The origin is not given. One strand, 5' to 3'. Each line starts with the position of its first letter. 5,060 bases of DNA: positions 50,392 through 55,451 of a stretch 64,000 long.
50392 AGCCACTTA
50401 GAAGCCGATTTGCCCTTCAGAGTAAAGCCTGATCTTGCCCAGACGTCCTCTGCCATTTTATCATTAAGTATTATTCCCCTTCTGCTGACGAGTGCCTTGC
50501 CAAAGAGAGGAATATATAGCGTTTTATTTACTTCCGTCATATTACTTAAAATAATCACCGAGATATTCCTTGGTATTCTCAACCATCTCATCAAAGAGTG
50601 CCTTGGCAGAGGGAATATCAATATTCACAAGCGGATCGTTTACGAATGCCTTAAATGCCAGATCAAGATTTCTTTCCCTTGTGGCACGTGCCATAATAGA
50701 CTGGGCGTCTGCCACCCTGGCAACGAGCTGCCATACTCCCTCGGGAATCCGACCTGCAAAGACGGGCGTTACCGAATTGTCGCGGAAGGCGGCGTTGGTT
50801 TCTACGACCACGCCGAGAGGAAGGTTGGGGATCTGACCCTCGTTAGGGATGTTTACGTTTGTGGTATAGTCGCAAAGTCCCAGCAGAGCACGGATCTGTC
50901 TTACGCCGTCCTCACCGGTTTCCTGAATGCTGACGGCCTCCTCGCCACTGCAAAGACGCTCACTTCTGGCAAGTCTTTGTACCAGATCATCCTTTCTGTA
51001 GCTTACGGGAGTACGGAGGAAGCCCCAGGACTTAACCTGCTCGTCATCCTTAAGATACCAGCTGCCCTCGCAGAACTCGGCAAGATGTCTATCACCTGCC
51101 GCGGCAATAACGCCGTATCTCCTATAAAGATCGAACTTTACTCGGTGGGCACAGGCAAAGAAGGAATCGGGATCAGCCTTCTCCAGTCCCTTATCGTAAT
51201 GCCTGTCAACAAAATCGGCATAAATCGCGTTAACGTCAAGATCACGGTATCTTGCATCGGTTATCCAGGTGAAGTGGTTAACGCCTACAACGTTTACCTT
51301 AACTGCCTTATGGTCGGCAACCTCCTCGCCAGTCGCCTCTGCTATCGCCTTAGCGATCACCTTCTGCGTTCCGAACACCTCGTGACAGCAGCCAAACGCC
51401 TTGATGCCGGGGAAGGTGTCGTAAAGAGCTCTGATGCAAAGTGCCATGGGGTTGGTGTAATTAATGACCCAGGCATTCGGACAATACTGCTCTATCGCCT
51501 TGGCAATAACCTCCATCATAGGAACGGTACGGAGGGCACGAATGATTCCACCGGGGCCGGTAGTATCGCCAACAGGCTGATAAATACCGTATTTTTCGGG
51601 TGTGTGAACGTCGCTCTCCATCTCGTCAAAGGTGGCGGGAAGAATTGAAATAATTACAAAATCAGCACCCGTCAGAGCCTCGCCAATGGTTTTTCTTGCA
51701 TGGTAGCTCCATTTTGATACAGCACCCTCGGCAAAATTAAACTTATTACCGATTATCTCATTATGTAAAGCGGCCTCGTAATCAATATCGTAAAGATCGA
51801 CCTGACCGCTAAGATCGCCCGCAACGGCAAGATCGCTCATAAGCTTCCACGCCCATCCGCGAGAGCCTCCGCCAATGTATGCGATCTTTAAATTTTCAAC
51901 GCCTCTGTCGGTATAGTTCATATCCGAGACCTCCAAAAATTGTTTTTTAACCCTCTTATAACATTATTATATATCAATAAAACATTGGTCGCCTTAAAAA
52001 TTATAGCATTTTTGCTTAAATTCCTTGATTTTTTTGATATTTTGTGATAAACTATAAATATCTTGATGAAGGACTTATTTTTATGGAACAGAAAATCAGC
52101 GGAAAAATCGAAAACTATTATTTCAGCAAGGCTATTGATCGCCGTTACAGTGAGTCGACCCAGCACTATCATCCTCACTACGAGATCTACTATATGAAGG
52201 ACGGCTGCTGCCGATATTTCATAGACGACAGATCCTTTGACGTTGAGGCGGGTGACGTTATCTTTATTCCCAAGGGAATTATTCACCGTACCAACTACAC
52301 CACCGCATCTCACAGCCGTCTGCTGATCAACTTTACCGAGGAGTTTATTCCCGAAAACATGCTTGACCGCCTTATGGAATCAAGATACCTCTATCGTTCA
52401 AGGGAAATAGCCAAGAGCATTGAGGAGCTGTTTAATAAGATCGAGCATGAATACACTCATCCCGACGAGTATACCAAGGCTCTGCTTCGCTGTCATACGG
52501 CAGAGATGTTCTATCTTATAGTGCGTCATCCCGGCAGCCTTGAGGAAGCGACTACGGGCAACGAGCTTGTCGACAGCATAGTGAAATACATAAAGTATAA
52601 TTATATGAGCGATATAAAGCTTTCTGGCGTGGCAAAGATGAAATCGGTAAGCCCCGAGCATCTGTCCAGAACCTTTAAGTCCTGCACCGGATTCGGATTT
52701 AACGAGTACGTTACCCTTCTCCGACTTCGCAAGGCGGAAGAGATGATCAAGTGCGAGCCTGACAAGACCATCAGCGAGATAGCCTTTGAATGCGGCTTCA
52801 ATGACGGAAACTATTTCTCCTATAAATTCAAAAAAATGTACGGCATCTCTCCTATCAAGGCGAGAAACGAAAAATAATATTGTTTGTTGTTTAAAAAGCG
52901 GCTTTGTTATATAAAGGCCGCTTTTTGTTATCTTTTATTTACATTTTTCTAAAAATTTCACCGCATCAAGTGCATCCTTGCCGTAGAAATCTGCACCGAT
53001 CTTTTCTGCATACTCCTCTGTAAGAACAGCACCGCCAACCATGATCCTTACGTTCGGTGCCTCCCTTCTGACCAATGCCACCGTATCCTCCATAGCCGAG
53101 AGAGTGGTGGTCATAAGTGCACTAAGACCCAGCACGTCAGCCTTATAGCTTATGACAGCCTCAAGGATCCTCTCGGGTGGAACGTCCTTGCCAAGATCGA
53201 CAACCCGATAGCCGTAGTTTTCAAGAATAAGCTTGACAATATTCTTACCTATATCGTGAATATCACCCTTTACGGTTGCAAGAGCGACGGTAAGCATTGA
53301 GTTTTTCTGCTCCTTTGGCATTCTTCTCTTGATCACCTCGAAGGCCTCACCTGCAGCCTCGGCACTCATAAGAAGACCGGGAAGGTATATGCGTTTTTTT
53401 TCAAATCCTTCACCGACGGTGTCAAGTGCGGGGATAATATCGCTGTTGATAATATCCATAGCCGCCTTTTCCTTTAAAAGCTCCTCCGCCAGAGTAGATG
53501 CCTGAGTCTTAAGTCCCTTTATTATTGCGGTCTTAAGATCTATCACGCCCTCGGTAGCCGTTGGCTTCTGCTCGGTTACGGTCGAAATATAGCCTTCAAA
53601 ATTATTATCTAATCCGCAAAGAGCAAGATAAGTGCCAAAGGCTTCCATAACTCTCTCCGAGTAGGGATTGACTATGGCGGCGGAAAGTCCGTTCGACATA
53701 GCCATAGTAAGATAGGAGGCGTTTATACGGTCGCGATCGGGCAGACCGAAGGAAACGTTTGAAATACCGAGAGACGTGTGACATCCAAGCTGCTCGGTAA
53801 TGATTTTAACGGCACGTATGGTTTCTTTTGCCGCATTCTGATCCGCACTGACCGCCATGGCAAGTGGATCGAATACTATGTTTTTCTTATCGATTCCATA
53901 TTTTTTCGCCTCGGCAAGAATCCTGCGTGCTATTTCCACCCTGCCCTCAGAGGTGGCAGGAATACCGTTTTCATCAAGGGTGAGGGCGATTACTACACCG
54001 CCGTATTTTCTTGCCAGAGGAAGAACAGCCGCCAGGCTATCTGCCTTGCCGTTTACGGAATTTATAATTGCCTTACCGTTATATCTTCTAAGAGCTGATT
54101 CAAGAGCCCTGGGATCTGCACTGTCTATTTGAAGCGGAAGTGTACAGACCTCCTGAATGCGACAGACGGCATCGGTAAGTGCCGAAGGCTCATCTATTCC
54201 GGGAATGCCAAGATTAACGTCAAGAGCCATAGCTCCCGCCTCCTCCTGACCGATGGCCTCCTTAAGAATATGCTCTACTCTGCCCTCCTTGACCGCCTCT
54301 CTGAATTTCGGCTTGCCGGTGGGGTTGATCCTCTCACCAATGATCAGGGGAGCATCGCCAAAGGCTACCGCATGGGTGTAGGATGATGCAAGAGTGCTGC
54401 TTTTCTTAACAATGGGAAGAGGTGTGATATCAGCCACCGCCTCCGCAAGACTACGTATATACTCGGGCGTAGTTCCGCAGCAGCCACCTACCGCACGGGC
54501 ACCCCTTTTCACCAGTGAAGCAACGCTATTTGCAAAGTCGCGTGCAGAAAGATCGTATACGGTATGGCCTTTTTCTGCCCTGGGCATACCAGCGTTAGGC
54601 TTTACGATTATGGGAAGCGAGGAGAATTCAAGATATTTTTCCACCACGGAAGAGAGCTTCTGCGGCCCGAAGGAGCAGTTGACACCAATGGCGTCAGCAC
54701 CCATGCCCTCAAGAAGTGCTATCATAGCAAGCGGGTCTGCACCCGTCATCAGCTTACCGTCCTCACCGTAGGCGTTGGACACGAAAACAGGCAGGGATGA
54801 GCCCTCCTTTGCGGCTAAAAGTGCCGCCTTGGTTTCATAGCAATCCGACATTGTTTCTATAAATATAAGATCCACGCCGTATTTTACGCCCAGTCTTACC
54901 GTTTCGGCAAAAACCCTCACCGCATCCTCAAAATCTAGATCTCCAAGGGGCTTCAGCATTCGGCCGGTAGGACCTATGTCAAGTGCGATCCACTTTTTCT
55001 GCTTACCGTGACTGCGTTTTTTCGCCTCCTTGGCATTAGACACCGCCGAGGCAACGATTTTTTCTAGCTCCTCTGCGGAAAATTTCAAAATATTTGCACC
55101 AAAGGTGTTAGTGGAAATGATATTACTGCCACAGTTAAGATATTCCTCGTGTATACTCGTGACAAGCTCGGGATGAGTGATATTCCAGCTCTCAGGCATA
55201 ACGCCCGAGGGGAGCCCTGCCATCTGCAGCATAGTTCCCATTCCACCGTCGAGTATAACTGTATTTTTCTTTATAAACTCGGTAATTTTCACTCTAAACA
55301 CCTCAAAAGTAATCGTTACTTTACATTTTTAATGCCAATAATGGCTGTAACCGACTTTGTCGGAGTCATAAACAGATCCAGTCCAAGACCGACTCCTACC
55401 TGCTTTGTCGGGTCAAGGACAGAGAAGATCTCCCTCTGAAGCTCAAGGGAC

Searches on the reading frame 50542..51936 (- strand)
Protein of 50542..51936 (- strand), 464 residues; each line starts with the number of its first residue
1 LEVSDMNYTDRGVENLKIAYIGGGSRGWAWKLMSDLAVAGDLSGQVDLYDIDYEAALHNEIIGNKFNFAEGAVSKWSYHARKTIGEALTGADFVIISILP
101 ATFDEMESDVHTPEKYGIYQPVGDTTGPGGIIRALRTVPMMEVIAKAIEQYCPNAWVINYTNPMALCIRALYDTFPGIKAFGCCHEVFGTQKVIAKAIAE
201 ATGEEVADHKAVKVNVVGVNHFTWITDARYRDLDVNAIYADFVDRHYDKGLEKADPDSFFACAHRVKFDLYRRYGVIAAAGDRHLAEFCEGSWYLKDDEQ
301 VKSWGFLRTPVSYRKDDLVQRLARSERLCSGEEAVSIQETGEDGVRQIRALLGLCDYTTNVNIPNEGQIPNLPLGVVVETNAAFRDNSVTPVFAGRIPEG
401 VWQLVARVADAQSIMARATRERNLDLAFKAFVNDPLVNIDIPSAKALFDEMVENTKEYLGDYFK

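Call 26: search_protein_families(library=pfam, proteins=[window:50542-51936:-], max_evalue=0.00001)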
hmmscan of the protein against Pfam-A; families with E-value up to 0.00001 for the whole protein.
window:50542-51936:- (464 aa): 2 families
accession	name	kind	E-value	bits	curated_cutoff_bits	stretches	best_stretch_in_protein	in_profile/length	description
PF02056.22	Glyco_hydro_4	-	1e-54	185.4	23.2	1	17-198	1-181/183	Family 4 glycosyl hydrolase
PF11975.13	Glyco_hydro_4C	-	1.4e-38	133.5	24.1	1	216-437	1-211/211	Family 4 glycosyl hydrolase C-terminal domain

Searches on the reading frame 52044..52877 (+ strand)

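Call 27: search_protein_families(library=pfam, proteins=[window:52044-52877:+], max_evalue=0.00001)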
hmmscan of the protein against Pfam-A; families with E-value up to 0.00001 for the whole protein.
window:52044-52877:+ (277 aa): 5 families
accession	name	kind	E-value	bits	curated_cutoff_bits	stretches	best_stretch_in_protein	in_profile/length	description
PF12833.13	HTH_18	-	8.5e-21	74.5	33.6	1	197-275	2-79/80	Helix-turn-helix domain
PF00165.29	HTH_AraC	-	1.6e-13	50.9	26.6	1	240-274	8-41/42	Bacterial regulatory helix-turn-helix proteins, AraC family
PF02311.25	AraC_binding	-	1.3e-12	48.1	21.1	1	39-137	17-120/135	AraC-like ligand binding domain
PF07883.17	Cupin_2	-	8.3e-10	38.7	27.2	1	37-88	10-61/70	Cupin domain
PF22200.2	ExsA_N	-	1.9e-07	32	27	1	48-163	3-128/136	ExsA N-terminal regulatory domain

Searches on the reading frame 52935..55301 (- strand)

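Call 27: search_protein_families(library=pfam, proteins=[window:52935-55301:-], max_evalue=0.00001)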
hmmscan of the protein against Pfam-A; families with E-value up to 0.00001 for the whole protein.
window:52935-55301:- (788 aa): 4 families
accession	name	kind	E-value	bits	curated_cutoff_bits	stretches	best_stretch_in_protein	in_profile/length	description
PF02574.22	S-methyl_trans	-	1.5e-69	235.4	22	1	15-289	1-283/283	Homocysteine S-methyltransferase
PF02310.24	B12-binding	-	5.7e-31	107.3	32.1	1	671-781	2-120/121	B12 binding domain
PF00809.28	Pterin_bind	-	5e-27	95.5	25.5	1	322-545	1-244/244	Pterin binding enzyme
PF02607.22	B12-binding_2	-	2.3e-14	53.8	23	1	589-658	5-74/74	B12 binding domain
